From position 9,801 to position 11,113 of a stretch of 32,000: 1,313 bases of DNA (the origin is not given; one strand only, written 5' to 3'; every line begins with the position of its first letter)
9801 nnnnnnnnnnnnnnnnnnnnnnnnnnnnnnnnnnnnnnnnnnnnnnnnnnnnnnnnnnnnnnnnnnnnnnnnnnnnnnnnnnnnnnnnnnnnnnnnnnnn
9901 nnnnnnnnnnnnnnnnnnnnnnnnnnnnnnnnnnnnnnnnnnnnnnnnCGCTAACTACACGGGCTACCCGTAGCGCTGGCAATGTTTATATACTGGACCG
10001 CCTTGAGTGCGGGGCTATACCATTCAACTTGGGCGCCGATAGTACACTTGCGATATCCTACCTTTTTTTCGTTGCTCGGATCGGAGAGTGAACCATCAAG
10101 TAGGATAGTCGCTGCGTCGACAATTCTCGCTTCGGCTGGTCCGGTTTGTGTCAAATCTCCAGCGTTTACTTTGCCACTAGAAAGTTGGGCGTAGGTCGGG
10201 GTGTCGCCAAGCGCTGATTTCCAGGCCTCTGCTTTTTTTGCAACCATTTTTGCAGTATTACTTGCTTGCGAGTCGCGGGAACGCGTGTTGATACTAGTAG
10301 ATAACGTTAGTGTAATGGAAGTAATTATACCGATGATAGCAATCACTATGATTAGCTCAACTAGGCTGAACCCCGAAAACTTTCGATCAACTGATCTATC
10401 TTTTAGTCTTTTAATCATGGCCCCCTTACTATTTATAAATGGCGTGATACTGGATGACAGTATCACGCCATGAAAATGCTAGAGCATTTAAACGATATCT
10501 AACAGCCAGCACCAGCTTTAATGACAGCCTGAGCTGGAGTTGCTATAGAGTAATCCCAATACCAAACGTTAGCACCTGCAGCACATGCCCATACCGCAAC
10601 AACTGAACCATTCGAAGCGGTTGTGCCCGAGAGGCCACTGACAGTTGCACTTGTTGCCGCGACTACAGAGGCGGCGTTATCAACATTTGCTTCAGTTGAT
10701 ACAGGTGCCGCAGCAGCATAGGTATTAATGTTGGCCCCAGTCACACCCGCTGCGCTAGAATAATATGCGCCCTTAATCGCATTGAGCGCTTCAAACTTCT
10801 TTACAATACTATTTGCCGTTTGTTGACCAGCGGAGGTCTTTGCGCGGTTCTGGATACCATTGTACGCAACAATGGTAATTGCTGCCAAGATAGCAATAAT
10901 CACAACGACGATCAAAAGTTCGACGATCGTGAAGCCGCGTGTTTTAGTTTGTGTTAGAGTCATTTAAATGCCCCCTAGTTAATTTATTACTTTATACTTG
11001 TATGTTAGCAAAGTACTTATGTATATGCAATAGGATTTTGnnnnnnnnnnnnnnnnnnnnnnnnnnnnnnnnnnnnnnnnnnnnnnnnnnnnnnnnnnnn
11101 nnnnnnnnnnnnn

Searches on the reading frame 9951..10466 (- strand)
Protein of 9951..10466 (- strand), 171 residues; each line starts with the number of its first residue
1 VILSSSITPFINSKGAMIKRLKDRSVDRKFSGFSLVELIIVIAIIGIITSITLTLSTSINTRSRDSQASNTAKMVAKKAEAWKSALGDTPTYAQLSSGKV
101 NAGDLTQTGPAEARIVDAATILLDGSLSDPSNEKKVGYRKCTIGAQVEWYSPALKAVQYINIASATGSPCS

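Call 60: search_protein_families(library=pfam, proteins=[window:9951-10466:-], max_evalue=0.0001)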
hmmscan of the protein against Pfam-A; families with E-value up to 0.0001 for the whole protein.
window:9951-10466:- (171 aa): 1 family
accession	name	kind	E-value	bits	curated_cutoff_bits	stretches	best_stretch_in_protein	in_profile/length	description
PF07963.17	N_methyl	-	2e-07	30.7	21.2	1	28-52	2-26/27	Prokaryotic N-terminal methylation motif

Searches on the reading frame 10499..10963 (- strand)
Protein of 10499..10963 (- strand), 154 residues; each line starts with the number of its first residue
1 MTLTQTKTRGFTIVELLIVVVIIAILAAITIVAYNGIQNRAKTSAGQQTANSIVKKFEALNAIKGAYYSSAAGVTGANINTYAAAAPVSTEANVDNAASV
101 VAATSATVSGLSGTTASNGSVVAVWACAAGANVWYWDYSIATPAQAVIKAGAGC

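Call 60: search_protein_families(library=pfam, proteins=[window:10499-10963:-], max_evalue=0.0001)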
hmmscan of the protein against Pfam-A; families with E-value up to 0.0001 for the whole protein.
window:10499-10963:- (154 aa): 1 family
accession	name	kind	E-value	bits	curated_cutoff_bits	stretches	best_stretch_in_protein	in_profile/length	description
PF07963.17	N_methyl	-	2.2e-07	30.6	21.2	1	7-30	3-26/27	Prokaryotic N-terminal methylation motif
